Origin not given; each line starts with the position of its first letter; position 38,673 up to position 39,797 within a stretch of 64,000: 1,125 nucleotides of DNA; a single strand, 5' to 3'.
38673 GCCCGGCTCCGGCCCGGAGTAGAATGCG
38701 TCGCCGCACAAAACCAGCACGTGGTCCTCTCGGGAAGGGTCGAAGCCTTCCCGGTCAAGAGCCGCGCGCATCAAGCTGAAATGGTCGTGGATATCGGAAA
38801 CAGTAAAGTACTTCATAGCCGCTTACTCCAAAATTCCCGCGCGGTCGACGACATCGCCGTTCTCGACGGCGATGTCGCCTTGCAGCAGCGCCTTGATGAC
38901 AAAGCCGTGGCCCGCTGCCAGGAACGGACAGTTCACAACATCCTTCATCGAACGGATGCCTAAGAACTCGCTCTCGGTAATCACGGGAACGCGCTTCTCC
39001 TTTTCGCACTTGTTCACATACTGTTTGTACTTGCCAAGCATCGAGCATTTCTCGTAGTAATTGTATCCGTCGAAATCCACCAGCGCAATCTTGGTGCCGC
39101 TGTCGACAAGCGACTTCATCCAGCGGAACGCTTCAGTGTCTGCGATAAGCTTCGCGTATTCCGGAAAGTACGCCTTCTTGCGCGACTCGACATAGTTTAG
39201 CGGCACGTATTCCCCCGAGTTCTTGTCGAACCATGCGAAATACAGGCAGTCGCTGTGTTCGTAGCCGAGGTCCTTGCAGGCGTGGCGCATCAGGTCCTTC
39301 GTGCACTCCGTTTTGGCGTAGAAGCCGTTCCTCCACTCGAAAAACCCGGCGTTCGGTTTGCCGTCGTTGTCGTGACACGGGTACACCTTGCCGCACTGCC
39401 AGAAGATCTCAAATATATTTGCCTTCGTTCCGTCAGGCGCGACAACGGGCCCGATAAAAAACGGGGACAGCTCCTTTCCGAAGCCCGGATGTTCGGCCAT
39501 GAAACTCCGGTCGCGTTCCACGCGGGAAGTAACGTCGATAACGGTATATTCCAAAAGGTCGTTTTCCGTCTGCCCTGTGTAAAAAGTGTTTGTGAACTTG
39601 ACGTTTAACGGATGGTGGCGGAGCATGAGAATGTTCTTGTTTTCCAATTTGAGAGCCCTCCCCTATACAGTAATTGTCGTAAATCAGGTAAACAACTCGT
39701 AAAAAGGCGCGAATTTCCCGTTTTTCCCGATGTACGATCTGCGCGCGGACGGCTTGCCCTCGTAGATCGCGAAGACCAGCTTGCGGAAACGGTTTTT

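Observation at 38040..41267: Three-gene cassette: metallophosphoesterase, unknown protein and a NadD-like::PARG-like macrodomain fusion (candidate NAD/ADP-ribose processing system)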

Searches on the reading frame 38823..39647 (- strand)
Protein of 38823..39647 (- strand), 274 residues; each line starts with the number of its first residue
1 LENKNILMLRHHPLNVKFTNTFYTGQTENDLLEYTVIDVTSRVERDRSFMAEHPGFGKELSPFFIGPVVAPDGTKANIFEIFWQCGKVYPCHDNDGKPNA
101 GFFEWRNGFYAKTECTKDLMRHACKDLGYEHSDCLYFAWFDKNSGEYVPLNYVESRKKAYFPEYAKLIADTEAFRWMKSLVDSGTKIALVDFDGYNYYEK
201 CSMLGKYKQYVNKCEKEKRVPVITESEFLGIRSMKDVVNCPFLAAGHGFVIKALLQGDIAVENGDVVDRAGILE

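Call 3: search_protein_families(library=pfam, proteins=[window:38823-39647:-], max_evalue=0.01)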
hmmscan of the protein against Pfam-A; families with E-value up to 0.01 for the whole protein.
window:38823-39647:- (274 aa): 0 families

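Call 4: search_protein_families(library=ncbifam, proteins=[window:38823-39647:-], max_evalue=0.01)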
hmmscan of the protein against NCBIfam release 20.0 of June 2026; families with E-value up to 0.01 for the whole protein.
window:38823-39647:- (274 aa): 0 families

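Call 5: search_protein_families(library=padloc, proteins=[window:38823-39647:-], max_evalue=0.01)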
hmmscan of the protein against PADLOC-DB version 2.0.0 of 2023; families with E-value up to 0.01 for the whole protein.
window:38823-39647:- (274 aa): 0 families

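Call 6: search_protein_families(library=phrogs, proteins=[window:38823-39647:-], max_evalue=0.01)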
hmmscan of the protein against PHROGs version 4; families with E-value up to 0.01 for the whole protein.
window:38823-39647:- (274 aa): 0 families

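Call 7: search_solved_structures(query=window:38823-39647:-, max_evalue=10, show_alignments=2)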
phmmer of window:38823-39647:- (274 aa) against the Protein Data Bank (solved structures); distinct sequences matched with E-value up to 10: 3.
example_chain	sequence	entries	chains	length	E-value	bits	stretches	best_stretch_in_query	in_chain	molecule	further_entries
2ya2_A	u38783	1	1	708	0.12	15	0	129-204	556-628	PUTATIVE ALKALINE AMYLOPULLULANASE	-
2ya0_A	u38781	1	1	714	0.12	15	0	129-204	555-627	PUTATIVE ALKALINE AMYLOPULLULANASE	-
1pzx_A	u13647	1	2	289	1.1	11.9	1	103-174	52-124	Hypothetical protein APC36103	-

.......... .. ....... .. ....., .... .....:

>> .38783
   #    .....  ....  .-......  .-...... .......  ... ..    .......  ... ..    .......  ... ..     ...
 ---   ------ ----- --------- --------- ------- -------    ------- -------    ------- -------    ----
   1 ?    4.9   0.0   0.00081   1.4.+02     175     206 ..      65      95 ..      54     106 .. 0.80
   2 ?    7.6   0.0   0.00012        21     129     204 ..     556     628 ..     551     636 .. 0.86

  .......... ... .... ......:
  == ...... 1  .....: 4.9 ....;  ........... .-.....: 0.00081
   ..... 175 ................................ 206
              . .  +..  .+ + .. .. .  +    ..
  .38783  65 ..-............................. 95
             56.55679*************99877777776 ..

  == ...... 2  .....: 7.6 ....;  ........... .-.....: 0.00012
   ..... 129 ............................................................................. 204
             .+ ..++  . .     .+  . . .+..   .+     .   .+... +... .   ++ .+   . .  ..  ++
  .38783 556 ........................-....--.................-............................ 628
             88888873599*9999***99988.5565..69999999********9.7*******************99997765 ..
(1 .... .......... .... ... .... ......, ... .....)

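Call 10: find_homologous_proteins(query=window:38823-39647:-, max_evalue=0.001)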
Query window:38823-39647:- (274 aa): 253 proteins with E <= 0.001 among 784 candidates; the best 120 are listed.
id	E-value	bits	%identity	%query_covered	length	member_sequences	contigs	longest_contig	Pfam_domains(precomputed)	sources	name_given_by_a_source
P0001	1.5e-187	640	99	100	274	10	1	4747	-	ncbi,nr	ncbi:MAG: hypothetical protein J6X47_04605 [Clostridia bacterium]|nr:hypothetical protein [Clostridi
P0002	1.0e-148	512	78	100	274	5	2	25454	-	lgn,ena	-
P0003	4.3e-148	510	77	100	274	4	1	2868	-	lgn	-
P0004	2.1e-143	495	74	100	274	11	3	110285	PF22075.3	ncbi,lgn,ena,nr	ncbi:MAG: hypothetical protein J5584_07310 [Clostridia bacterium]|nr:hypothetical protein [Clostridi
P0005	4.1e-143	494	72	100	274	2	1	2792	-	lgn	-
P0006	8.9e-142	490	73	100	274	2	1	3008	PF22075.3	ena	-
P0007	4.2e-141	487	73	100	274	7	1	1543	PF22075.3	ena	-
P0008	2.5e-139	482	71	100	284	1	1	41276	-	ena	-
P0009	3.5e-138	478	72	100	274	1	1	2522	-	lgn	-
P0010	2.8e-137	475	70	100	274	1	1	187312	-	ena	-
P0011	1.7e-135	469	69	100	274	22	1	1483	PF22075.3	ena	-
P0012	3.7e-134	465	70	100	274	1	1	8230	-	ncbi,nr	ncbi:MAG: hypothetical protein KBS45_05665 [Clostridiales bacterium]|nr:hypothetical protein [Candid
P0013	5.6e-134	464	68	100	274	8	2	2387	PF22075.3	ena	-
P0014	1.2e-133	463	70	100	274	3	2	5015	PF22075.3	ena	-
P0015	2.9e-133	462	68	100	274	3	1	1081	PF22075.3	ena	-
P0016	1.8e-132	459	70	100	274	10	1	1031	PF22075.3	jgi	jgi:hypothetical protein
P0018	9.9e-132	457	69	100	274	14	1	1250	PF22075.3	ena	-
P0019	1.5e-131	456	68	100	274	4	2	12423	PF22075.3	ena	-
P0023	7.3e-131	454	66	100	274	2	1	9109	PF22075.3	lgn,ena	-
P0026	3.9e-130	451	68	100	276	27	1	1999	PF22075.3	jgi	jgi:hypothetical protein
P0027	5.6e-130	451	67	100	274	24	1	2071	PF22075.3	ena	-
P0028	7.3e-130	450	67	100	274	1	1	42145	PF22075.3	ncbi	-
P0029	4.5e-129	448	66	100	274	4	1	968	PF22075.3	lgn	-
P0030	4.6e-129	448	67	100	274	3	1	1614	PF22075.3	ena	-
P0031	7.9e-129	447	68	100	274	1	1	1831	PF22075.3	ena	-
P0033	1.1e-128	447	67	100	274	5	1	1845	PF22075.3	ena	-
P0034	1.5e-128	446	68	100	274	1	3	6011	PF22075.3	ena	-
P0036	1.6e-128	446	68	100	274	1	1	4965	PF22075.3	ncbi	-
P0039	3.3e-128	445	67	100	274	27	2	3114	PF22075.3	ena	-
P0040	4.4e-128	445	67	100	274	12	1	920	PF22075.3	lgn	-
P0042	5.6e-128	444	66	100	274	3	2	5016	PF22075.3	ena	-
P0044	6.0e-128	444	66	100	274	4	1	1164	PF22075.3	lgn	-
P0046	1.0e-127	443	67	100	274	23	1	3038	PF22075.3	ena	-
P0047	1.6e-127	443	67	100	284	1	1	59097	PF22075.3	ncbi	-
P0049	3.0e-127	442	66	100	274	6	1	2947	PF22075.3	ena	-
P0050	3.7e-127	442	66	100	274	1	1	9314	PF22075.3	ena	-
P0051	5.5e-127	441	66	100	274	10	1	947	PF22075.3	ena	-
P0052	7.8e-127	441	65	100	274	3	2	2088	PF22075.3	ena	-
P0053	7.9e-127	441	66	100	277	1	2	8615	PF22075.3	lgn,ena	-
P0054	1.1e-126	440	66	100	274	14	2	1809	PF22075.3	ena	-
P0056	1.8e-126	439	66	100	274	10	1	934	PF22075.3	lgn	-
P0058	2.8e-126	439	65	100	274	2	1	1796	PF22075.3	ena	-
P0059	3.3e-126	439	66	100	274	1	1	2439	PF22075.3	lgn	-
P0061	7.4e-126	437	65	100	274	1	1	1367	PF22075.3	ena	-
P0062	7.5e-126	437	66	100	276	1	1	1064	PF22075.3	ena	-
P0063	9.0e-126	437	67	100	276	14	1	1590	PF22075.3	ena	-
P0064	1.0e-125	437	66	100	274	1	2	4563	PF22075.3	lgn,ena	-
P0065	2.6e-125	436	65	100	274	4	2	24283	PF22075.3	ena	-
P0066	3.0e-125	435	67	100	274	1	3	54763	PF22075.3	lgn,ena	-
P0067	4.3e-125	435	67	100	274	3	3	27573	PF22075.3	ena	-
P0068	4.9e-125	435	66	100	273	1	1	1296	PF22075.3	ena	-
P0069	5.2e-125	435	65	100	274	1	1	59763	PF22075.3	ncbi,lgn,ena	-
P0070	5.7e-125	434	65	100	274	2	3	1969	PF22075.3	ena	-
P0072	8.1e-125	434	65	100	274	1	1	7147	PF22075.3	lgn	-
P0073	8.5e-125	434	65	100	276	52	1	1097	PF22075.3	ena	-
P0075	1.6e-124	433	65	100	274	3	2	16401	PF22075.3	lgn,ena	-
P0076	2.2e-124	433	66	100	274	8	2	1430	PF22075.3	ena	-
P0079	6.0e-124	431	64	100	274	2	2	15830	PF22075.3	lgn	-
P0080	2.7e-123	429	66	100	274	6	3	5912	PF22075.3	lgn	-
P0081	3.5e-123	429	64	100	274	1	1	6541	PF22075.3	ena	-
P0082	5.3e-123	428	66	100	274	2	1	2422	PF22075.3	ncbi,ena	-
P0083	5.5e-123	428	63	100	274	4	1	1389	PF22075.3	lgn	-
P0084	6.2e-123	428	66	100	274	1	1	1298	PF22075.3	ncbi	-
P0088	4.8e-122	425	64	100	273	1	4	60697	PF22075.3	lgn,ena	-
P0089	6.0e-122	425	64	100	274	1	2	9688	PF22075.3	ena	-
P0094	1.5e-120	420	64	100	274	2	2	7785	PF22075.3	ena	-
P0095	1.9e-120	420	64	100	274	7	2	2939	PF22075.3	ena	-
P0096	3.7e-120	419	63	100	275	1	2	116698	-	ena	-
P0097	5.1e-120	418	62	100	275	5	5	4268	PF22075.3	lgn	-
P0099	1.5e-119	417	63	100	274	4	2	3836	PF22075.3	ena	-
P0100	2.7e-119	416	64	100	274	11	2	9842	PF22075.3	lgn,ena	-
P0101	8.1e-119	414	62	100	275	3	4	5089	PF22075.3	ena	-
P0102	4.3e-118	412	71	89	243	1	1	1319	PF22075.3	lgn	-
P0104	5.2e-118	412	61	100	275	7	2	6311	PF22075.3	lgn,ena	-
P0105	6.3e-118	411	63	100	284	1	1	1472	PF22075.3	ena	-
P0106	1.3e-117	410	60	99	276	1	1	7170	PF22075.3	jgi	-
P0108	3.2e-117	409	61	100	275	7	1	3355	PF22075.3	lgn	-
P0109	3.9e-117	409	65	94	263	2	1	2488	PF22075.3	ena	-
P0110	3.9e-117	409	62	100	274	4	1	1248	PF22075.3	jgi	jgi:hypothetical protein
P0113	8.6e-117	408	60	100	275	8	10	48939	PF22075.3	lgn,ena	-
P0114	1.2e-116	407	65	95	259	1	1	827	PF22075.3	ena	-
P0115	1.4e-116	407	61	100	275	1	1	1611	PF22075.3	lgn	-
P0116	5.7e-116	405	60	100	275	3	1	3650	PF22075.3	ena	-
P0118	7.1e-115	401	60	100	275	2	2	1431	PF22075.3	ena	-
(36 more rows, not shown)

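Call 12: search_protein_families(library=pfam, proteins=[P0004, P0113, window:38823-39647:-], max_evalue=10)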
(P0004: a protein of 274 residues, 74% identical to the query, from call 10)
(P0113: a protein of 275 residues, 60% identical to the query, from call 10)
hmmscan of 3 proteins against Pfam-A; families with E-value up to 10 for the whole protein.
P0004 (274 aa): 2 families
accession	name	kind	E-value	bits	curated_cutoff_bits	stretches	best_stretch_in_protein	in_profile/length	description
PF22075.2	DUF6939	-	4.9e-06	26.8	27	2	150-192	105-148/167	Family of unknown function (DUF6939)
PF08039.16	Mit_proteolip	-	0.072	13.7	25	1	13-57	12-56/60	Mitochondrial proteolipid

P0113 (275 aa): 1 family
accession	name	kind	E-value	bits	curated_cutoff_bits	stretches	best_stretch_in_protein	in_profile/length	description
PF22075.2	DUF6939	-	2.5e-06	27.7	27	2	143-194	97-149/167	Family of unknown function (DUF6939)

window:38823-39647:- (274 aa): 2 families
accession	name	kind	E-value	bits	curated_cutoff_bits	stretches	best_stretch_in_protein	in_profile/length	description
PF22075.2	DUF6939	-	0.015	15.4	27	2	33-95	15-70/167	Family of unknown function (DUF6939)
PF08583.15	Cmc1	-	3.2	8.3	22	1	196-219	18-41/70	Cytochrome c oxidase biogenesis protein Cmc1 like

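Call 13: find_encoding_contigs(protein=P0010, flank=10000, max_places=3)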
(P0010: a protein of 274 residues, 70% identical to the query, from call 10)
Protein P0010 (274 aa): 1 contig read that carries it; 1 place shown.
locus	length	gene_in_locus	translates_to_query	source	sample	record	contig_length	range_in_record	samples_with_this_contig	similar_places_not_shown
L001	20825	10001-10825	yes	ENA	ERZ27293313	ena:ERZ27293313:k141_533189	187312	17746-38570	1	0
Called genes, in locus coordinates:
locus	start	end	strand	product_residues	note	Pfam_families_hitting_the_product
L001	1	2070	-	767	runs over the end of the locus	PF13306:LRR_5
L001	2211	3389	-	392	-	-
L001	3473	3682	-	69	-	-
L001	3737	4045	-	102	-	-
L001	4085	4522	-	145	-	PF04545:Sigma70_r4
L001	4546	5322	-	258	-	PF13306:LRR_5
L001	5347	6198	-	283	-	PF13306:LRR_5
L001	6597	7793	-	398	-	PF13280:WYL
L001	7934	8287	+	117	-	-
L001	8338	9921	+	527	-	PF01467:CTP_transf_like, PF10021:PARG_cat_microb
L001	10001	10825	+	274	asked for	-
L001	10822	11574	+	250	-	PF00149:Metallophos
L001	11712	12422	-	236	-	-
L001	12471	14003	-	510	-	PF13280:WYL, PF09397:FtsK_gamma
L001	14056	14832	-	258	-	PF13306:LRR_5 (weak)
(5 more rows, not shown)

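Call 14: find_encoding_contigs(protein=P0096, flank=10000, max_places=3)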
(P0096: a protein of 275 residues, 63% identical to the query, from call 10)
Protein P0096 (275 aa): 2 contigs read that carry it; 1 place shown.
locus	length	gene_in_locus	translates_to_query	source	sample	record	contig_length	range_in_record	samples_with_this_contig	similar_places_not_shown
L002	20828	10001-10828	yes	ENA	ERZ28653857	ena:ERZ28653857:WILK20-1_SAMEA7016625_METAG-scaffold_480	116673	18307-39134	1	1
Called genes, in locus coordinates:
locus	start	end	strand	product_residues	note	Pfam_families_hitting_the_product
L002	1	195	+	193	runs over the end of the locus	-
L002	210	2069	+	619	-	PF13855:LRR_8 (faint), PF13306:LRR_5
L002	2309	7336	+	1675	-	PF00078:RVT_1, PF13306:LRR_5, PF13855:LRR_8 (faint), PF23952:LRR_EndoS (faint), PF13306:LRR_5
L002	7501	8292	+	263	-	PF22522:DUF6998 (weak)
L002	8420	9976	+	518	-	PF01467:CTP_transf_like, PF10021:PARG_cat_microb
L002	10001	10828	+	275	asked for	-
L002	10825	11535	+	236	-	PF00149:Metallophos, PF12850:Metallophos_2 (weak)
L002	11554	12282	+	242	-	PF19789:DUF6273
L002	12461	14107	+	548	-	PF08238:Sel1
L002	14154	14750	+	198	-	-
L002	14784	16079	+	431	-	PF05725:FNIP (faint), PF13306:LRR_5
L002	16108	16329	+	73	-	-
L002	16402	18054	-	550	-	PF02690:Na_Pi_cotrans, PF01895:PhoU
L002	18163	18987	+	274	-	PF05681:Fumerase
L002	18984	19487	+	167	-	PF05683:Fumerase_C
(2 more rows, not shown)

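Call 18: search_solved_structures(query=A1, max_evalue=10, show_alignments=2)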
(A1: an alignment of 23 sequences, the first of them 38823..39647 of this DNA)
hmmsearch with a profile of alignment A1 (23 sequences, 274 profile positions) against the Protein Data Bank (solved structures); distinct sequences matched with E-value up to 10: 1.
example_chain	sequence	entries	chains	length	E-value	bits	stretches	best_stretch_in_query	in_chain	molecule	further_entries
21vq_L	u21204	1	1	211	0.19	14.1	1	8-129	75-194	Phi92_gp139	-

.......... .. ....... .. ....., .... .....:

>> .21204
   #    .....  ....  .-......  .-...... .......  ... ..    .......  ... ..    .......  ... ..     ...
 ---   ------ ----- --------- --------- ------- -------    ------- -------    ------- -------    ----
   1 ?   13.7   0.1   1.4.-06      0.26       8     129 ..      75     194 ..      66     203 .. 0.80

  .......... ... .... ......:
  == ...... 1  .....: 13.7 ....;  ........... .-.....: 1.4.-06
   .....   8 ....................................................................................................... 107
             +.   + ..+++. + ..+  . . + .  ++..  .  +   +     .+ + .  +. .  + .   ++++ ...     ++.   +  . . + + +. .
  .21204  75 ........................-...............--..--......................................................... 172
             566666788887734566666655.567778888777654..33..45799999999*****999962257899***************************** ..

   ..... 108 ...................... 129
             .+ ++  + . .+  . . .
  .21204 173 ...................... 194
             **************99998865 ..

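Call 23: find_related_loci(query=A1, collection=genome_contigs, flank=8000)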
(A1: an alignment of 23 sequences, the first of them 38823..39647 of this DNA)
Query A1 (274 aa) in genome_contigs; peptide patterns used: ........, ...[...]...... (x = any residue, [..] = any of these).
293 stretches matched a pattern; 25 encode a relative of the query (tblastn E <= 1e-3); 25 distinct loci.
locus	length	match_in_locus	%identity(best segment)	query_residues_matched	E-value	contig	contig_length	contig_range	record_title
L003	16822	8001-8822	74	1-274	1e-146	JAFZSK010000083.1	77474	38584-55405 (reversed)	MAG: Clostridia bacterium isolate RGIG8055 Water_buffalos_Rumen-1__c850145, whole genome shotgun sequence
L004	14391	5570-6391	70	1-274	3e-139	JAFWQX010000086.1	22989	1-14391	MAG: Clostridia bacterium isolate RGIG5989 Sheep_Omasum-2__c417607, whole genome shotgun sequence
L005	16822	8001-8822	72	1-274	3e-139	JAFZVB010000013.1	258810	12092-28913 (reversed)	MAG: Clostridia bacterium isolate RGIG8124 Water_buffalos_Rumen-3__c910987, whole genome shotgun sequence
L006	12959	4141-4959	70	1-273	3e-138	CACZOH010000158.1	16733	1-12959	MAG: uncultured Ruminococcus sp. isolate RUG12800 genome assembly, contig: RUG12800_asm_158, whole genome shotgun sequen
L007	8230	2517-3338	70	1-274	2e-137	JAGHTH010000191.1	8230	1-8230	MAG: Candidatus Coliplasma caballi isolate E3_MB2_28 c_000000765920, whole genome shotgun sequence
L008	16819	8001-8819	69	1-273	2e-136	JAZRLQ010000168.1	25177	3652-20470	MAG: Eubacteriales bacterium isolate T1900045430_YK20190121.MAGScoT_cleanbin_000015 SGB_7095_k141_675000, whole genome s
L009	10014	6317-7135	67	1-273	1e-134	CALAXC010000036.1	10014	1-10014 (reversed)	MAG TPA_asm: uncultured Clostridia bacterium isolate SRR6425821_bin.111_CONCOCT_v1.1_MAG genome assembly, contig: ERZ176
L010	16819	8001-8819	67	1-273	3e-134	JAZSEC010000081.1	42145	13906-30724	MAG: Eubacteriales bacterium isolate T1900044593_TS20190059.MAGScoT_cleanbin_000008 SGB_642_k141_1111758, whole genome s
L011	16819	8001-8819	67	1-273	8e-134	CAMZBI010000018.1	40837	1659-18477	MAG TPA_asm: uncultured Clostridia bacterium isolate SRR10912533_bin.33_metaWRAP_v1.3_MAG genome assembly, contig: ERZ14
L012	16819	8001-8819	67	1-273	3e-132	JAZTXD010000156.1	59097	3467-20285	MAG: Candidatus Flemingiibacterium sp. isolate T1900045331_YK20190020.MAGScoT_cleanbin_000017 SGB_6526_k141_1192835, who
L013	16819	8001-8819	66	1-273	8e-130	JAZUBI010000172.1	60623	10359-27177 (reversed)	MAG: Eubacteriales bacterium isolate T1900045317_YK20190006.MAGScoT_cleanbin_000054 SGB_6318_k141_752069, whole genome s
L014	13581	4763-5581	65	1-273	2e-129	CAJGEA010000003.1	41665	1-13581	MAG: uncultured Clostridia bacterium isolate MAG55 genome assembly, contig: k141_7407590_length_41665_cov_18.9958, whole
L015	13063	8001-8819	66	1-273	7e-127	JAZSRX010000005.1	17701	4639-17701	MAG: Eubacteriales bacterium isolate T1900044535_TS20190001.MAGScoT_cleanbin_000044 SGB_6_k141_644188, whole genome shot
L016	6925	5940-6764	64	1-274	3e-122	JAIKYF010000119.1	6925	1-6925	MAG: Bacilli bacterium isolate RUI474 k141_14702285_flag=0_multi=12.9646_len=6925, whole genome shotgun sequence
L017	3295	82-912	56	1-274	9e-112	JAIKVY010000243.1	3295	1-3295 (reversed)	MAG: Clostridia bacterium isolate RUI414 k141_9941484_flag=0_multi=10.9683_len=3295, whole genome shotgun sequence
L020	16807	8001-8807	49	1-274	2e-87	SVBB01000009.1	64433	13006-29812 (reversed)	MAG: Erysipelotrichaceae bacterium isolate SIG217 NODE_63_length_64433_cov_45.554401, whole genome shotgun sequence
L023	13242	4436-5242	47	5-273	5e-83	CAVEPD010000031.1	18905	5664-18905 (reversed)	bacterium isolate H07646-L1_cleanbin_000039 genome assembly, contig: Spades_H07646-L1_contig_1660, whole genome shotgun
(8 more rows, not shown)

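Call 24: find_related_loci(query=A1, collection=viral_contigs, flank=8000)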
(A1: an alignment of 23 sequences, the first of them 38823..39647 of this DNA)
Query A1 (274 aa) in viral_contigs; peptide patterns used: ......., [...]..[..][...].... (x = any residue, [..] = any of these).
58 stretches matched a pattern, but none encodes a relative of the query by tblastn (E <= 1e-3).

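Call 26: predict_structure(alignment_id=A1)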
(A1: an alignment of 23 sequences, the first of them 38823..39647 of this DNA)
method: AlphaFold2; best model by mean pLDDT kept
length: 274 residues; sequences in the alignment: 23
mean_pLDDT: 92.7   pTM: 0.91
mean pLDDT of the five models: 92.7, 91.7, 90.1, 87.2, 82.9
residues with pLDDT >= 90: 229; 70-90: 42; 50-70: 3; < 50: 0
segments of 3 or more residues with pLDDT < 50: none
pLDDT, mean of each block of 10 residues (from residue 1): 85 87 91 95 92 96 94 95 94 93 94 85 79 92 94 95 97 98 97 92 92 93 92 93 94 97 95 93
secondary structure, 60 per line:
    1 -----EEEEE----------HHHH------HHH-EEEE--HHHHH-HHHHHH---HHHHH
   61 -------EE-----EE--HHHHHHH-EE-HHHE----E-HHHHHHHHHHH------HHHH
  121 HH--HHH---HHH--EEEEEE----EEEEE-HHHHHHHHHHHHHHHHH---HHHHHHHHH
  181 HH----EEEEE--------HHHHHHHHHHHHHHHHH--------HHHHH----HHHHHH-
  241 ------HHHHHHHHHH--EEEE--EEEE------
elements in order: E6-10 H21-24 E35-38 H41-45 H47-52 H56-60 H79-85 H100-110 H117-122 E136-141 E146-150 H152-168 H172-182 E187-191 H200-216 H225-229 H234-239 H247-256 E259-262 E265-268
